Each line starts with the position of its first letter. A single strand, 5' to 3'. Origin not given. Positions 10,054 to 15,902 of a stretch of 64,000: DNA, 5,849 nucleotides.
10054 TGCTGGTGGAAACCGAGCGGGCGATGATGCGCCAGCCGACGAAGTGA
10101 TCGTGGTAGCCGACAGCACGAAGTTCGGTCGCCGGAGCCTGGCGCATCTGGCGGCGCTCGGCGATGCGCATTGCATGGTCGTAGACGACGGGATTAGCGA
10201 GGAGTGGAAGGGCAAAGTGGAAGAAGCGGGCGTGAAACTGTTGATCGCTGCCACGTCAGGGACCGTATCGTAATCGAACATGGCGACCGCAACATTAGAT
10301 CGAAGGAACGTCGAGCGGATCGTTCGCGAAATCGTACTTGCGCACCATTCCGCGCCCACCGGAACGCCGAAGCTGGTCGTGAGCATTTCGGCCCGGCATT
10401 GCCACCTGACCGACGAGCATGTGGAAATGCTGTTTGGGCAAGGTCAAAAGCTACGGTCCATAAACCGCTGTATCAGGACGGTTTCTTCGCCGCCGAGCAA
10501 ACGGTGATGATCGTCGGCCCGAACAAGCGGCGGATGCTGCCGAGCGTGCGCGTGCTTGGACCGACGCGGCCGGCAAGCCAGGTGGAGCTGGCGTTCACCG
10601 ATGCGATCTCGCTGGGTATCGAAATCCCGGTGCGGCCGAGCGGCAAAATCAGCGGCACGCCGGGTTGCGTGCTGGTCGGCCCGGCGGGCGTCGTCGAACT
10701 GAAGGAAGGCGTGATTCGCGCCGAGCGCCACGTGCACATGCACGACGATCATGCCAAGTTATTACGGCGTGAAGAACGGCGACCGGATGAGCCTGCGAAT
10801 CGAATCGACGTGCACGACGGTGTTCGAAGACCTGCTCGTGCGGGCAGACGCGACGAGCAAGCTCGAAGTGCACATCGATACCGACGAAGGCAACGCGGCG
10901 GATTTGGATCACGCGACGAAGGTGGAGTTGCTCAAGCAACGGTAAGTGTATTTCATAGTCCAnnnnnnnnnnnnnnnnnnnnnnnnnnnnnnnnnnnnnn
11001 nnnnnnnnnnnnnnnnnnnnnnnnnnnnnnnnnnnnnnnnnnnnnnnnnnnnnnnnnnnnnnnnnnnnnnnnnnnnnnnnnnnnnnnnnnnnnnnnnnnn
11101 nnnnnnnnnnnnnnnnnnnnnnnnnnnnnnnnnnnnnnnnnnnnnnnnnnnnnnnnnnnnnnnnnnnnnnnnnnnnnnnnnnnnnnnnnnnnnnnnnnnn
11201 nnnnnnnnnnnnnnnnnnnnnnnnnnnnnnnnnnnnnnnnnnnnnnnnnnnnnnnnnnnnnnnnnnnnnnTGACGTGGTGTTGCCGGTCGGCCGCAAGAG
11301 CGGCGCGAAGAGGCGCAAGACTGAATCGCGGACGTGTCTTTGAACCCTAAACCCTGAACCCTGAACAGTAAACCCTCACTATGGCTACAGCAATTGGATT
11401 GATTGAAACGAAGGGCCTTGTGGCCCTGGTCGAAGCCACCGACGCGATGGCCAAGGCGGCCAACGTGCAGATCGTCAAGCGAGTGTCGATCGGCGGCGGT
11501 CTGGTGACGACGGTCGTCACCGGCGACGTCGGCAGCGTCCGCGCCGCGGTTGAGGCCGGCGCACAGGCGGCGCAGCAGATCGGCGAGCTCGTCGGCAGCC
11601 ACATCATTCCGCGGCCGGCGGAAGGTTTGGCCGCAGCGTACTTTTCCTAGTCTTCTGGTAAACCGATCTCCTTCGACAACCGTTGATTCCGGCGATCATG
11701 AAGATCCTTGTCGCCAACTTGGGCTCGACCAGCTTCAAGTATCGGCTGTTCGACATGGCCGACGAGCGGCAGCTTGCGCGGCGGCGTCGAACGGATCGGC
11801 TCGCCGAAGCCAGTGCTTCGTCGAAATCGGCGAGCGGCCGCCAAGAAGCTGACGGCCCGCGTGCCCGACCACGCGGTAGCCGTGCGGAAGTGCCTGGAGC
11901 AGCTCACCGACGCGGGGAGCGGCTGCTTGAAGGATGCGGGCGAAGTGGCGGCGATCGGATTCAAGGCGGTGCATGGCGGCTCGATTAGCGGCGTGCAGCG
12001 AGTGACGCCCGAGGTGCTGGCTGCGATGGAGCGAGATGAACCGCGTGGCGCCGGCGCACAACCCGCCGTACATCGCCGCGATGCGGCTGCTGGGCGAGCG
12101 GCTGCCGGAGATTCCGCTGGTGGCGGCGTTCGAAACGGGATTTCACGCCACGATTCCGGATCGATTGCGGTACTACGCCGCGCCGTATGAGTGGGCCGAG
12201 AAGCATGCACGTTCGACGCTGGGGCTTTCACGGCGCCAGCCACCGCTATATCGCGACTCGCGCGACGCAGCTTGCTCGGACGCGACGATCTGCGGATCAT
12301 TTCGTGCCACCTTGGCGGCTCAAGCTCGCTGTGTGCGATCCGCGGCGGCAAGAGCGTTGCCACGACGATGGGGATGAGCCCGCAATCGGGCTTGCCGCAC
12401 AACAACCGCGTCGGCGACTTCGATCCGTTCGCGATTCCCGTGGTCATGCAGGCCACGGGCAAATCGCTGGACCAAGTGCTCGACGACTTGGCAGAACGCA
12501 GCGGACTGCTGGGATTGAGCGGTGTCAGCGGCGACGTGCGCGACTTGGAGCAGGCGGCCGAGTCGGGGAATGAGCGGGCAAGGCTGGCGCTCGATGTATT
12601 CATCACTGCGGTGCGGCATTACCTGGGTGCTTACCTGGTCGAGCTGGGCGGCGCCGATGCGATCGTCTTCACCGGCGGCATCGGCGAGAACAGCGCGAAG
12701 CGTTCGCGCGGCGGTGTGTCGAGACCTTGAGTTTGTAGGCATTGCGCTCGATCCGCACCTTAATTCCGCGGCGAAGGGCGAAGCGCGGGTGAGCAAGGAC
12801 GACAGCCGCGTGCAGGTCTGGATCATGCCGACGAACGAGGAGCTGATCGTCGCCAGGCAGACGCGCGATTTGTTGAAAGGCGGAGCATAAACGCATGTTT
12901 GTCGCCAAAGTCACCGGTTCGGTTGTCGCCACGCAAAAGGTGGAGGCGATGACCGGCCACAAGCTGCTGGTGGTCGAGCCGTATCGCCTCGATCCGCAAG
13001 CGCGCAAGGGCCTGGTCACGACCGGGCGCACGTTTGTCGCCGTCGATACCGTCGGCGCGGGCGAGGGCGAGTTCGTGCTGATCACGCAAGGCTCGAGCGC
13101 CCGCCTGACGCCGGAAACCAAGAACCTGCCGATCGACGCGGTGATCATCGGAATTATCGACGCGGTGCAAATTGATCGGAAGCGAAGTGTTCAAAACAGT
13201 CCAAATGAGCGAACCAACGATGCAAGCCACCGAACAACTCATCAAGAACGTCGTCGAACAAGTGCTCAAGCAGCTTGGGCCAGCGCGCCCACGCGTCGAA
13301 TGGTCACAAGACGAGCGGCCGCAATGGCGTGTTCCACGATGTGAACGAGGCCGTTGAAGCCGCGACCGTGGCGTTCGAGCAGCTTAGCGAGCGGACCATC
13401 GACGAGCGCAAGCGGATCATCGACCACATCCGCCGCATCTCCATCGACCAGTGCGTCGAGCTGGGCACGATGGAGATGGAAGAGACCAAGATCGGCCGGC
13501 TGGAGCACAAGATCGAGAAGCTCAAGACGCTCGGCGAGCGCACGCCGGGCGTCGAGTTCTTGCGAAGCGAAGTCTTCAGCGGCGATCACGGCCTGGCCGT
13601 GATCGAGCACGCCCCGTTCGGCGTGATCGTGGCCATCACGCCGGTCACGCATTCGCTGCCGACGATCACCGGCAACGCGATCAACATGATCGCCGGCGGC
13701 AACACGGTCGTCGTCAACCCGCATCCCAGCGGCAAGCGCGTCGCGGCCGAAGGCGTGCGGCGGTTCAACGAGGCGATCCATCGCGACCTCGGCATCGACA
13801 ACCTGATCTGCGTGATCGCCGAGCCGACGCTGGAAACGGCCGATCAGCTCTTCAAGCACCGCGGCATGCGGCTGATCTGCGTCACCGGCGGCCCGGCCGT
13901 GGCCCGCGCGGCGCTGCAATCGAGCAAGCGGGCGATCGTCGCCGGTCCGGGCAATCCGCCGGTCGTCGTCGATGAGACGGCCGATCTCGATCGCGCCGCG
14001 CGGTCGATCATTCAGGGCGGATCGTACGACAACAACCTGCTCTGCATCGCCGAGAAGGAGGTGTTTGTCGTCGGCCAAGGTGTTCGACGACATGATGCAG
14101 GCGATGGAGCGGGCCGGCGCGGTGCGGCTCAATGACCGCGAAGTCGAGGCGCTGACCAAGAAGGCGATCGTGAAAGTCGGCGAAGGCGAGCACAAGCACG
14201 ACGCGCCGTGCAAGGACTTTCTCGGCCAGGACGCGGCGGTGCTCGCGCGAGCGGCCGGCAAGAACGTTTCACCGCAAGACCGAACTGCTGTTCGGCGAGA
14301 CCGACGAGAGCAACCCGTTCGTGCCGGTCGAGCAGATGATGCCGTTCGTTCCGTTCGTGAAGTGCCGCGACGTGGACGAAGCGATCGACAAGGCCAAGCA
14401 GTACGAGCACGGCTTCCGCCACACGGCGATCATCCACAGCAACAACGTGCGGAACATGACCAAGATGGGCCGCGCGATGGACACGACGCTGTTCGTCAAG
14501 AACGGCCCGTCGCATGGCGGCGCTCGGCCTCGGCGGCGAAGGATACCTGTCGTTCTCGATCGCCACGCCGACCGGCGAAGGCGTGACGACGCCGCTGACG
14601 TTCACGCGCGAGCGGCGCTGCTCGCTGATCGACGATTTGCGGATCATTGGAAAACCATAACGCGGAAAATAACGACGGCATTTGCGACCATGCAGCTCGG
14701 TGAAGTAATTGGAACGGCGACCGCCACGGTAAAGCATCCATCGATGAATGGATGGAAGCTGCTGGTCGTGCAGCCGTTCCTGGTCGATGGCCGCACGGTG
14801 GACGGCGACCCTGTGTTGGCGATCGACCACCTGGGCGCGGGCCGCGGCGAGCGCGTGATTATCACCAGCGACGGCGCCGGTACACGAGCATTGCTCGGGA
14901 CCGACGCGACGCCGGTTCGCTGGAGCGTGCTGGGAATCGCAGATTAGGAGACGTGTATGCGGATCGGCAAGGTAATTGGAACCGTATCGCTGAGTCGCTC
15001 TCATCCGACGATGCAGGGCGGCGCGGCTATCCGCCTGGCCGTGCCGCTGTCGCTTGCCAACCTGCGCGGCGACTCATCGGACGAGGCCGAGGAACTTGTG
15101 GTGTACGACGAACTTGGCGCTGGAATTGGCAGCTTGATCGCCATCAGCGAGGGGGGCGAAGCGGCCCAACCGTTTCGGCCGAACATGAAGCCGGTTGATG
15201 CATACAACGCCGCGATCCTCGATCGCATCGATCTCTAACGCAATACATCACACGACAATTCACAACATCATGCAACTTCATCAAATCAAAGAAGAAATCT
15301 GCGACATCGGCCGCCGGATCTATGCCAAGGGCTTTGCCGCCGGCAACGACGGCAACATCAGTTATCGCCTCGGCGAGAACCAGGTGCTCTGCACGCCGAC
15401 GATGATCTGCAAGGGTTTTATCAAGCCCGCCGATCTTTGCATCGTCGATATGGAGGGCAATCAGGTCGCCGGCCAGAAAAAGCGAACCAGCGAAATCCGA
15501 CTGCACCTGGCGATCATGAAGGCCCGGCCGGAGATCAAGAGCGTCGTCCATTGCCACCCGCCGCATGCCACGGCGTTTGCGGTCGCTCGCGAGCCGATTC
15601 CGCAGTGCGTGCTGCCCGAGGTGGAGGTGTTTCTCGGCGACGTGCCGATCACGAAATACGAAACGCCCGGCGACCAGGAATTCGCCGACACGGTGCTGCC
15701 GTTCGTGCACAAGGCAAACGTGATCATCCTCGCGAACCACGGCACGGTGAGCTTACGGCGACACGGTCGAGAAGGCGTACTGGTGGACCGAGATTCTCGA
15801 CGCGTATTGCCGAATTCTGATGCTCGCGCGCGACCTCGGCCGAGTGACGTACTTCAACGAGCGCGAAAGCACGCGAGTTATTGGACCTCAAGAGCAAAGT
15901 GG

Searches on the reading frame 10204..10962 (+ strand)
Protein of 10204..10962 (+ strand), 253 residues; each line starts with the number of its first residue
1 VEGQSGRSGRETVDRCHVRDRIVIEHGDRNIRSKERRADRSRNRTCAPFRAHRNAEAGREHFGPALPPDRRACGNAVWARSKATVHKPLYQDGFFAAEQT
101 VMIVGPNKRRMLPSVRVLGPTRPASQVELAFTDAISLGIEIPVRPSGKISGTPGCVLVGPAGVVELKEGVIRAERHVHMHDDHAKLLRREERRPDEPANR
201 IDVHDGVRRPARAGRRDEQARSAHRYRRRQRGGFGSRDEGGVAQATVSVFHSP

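Call 35: search_protein_families(library=pfam, proteins=[window:10204-10962:+], max_evalue=0.001)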
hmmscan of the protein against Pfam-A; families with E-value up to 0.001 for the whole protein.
window:10204-10962:+ (253 aa): 1 family
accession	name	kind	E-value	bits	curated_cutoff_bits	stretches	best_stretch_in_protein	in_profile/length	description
PF06130.18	PTAC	-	6.4e-38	130.7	25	1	82-187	25-128/176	Phosphate propanoyltransferase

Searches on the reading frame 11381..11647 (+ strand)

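Call 35: search_protein_families(library=pfam, proteins=[window:11381-11647:+], max_evalue=0.001)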
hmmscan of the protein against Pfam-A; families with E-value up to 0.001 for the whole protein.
window:11381-11647:+ (89 aa): 1 family
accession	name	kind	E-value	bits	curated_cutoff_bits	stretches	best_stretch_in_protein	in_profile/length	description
PF00936.24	BMC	-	4.4e-28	97.5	24.5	1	4-79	1-75/75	BMC domain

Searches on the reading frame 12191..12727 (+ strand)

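Call 35: search_protein_families(library=pfam, proteins=[window:12191-12727:+], max_evalue=0.001)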
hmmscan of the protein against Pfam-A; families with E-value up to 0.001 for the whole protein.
window:12191-12727:+ (179 aa): 1 family
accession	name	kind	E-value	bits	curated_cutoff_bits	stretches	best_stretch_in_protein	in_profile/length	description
PF00871.23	Acetate_kinase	-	1.7e-47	162.4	22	1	31-170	197-338/392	Acetokinase family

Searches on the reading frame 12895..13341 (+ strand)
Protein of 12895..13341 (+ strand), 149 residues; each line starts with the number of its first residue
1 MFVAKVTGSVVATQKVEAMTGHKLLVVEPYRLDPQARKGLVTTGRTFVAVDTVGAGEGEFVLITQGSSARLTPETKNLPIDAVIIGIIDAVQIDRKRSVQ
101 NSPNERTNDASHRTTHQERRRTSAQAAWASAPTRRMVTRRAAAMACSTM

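Call 35: search_protein_families(library=pfam, proteins=[window:12895-13341:+], max_evalue=0.001)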
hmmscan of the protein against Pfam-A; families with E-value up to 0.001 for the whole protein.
window:12895-13341:+ (149 aa): 1 family
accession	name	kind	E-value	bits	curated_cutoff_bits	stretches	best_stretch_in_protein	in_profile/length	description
PF03319.19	EutN_CcmL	-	5.7e-30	104.1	25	1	1-89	1-83/83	Ethanolamine utilisation protein EutN/carboxysome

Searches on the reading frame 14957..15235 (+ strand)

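Call 6: search_protein_families(library=pfam, proteins=[window:14957-15235:+], max_evalue=0.01)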
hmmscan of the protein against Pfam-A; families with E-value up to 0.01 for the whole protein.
window:14957-15235:+ (93 aa): 1 family
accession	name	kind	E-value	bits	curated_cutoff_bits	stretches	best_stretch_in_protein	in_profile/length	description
PF03319.19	EutN_CcmL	-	1.6e-16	61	25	1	1-89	1-83/83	Ethanolamine utilisation protein EutN/carboxysome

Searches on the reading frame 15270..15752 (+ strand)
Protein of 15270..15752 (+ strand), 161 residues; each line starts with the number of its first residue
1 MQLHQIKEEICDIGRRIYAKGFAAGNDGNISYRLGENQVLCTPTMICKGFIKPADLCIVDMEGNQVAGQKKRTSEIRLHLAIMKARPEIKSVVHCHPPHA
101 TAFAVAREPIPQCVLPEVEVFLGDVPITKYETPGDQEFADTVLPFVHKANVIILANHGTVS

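Call 6: search_protein_families(library=pfam, proteins=[window:15270-15752:+], max_evalue=0.01)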
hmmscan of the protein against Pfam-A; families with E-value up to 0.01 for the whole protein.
window:15270-15752:+ (161 aa): 1 family
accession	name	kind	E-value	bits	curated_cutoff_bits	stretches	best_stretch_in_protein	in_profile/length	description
PF00596.27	Aldolase_II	-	1.2e-42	146.3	22.2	1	8-160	1-159/183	Class II Aldolase and Adducin N-terminal domain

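Call 25: search_protein_families(library=ncbifam, proteins=[window:15270-15752:+], max_evalue=0.001)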
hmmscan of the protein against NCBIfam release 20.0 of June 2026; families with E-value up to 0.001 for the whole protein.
window:15270-15752:+ (161 aa): 29 families (the best 25 are shown)
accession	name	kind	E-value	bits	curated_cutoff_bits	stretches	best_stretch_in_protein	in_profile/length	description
NF043034.1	OxoTetrPhDc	equivalog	8.6e-37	126.9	250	1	4-160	3-162/205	3-oxo-tetronate 4-phosphate decarboxylase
NF040649.1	FucA_Meth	equivalog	3.3e-28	98.8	250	1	8-160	4-150/179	L-fuculose phosphate aldolase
NF005123.0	PRK06557.1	subfamily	1.3e-27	97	251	1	3-160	9-169/223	L-ribulose-5-phosphate 4-epimerase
NF006208.0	PRK08333.1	equivalog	6.1e-26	91.2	267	1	5-160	4-157/189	aldolase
NF005302.0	PRK06833.1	equivalog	1.9e-24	86.3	264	1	1-160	1-160/214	L-fuculose-phosphate aldolase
NF053831.1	RU1PAldHalo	equivalog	3.6e-22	78.9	300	1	22-160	19-156/208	ribulose-1-phosphate aldolase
NF004527.0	PRK05874.1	equivalog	4.3e-22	78.7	308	1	12-160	13-163/218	L-fuculose-phosphate aldolase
NF005984.0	PRK08087.1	subfamily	1.3e-20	74.1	264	1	1-160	1-158/215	L-fuculose-phosphate aldolase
NF006413.0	PRK08660.1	equivalog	1.3e-19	70.8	203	1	7-160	3-151/184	aldolase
NF004979.0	PRK06357.1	equivalog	2.2e-18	66.4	216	1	7-148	7-154/221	hypothetical protein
TIGR03328.1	salvage_mtnB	equivalog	1.4e-17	63.9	137.05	1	10-119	1-111/194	methylthioribulose 1-phosphate dehydratase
TIGR01086.1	fucA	equivalog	2.1e-17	63.6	400.25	1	7-160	6-157/214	L-fuculose-phosphate aldolase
NF006672.0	PRK09220.1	equivalog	2.6e-17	62.9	226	1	3-105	8-110/209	methylthioribulose 1-phosphate dehydratase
NF006047.0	PRK08193.1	subfamily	4.6e-17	62.3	257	1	3-130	2-130/231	L-ribulose-5-phosphate 4-epimerase AraD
NF009003.0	PRK12348.1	subfamily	1.6e-16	60.6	331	1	5-130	3-129/228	L-ribulose-5-phosphate 4-epimerase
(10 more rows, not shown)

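Call 26: search_solved_structures(query=window:15270-15752:+, max_evalue=0.00001)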
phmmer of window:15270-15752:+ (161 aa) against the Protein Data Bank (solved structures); distinct sequences matched with E-value up to 0.00001: 28.
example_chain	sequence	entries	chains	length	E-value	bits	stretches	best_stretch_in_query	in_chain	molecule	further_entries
6voq_A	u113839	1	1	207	5.1e-26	94.6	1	4-160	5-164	Aldolase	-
6vop_A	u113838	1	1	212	1e-20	77.4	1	5-160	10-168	Aldolase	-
4c25_A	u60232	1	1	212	7.4e-20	74.6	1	4-160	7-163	L-FUCULOSE PHOSPHATE ALDOLASE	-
4c24_A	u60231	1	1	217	7.6e-20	74.5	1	4-160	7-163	L-FUCULOSE PHOSPHATE ALDOLASE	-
6btd_A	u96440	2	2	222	3.5e-18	69.1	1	3-160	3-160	Fuculose phosphate aldolase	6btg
2irp_A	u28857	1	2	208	1.4e-16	63.9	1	7-107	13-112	Putative aldolase class 2 protein aq_1979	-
7x78_A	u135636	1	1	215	2.4e-13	53.4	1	4-160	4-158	L-fuculose phosphate aldolase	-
1dzw_P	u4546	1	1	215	2.5e-13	53.4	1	4-160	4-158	L-fuculose phosphate aldolase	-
1dzz_P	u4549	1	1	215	5.3e-13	52.3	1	4-160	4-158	L-fuculose phosphate aldolase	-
1dzv_P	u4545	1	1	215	5.3e-13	52.3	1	4-160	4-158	L-fuculose phosphate aldolase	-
1dzy_P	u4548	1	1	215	6.6e-13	52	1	4-160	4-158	L-FUCULOSE-1-PHOSPHATE ALDOLASE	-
1fua_A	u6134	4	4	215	6.6e-13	52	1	4-160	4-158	L-FUCULOSE-1-PHOSPHATE ALDOLASE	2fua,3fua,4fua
1dzx_P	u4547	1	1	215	6.6e-13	52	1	4-160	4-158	L-fuculose phosphate aldolase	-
1e4c_P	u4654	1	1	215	9.9e-13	51.4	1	4-160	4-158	L-FUCULOSE 1-PHOSPHATE ALDOLASE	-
1dzu_P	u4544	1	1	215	1.2e-12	51.1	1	4-160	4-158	L-fuculose phosphate aldolase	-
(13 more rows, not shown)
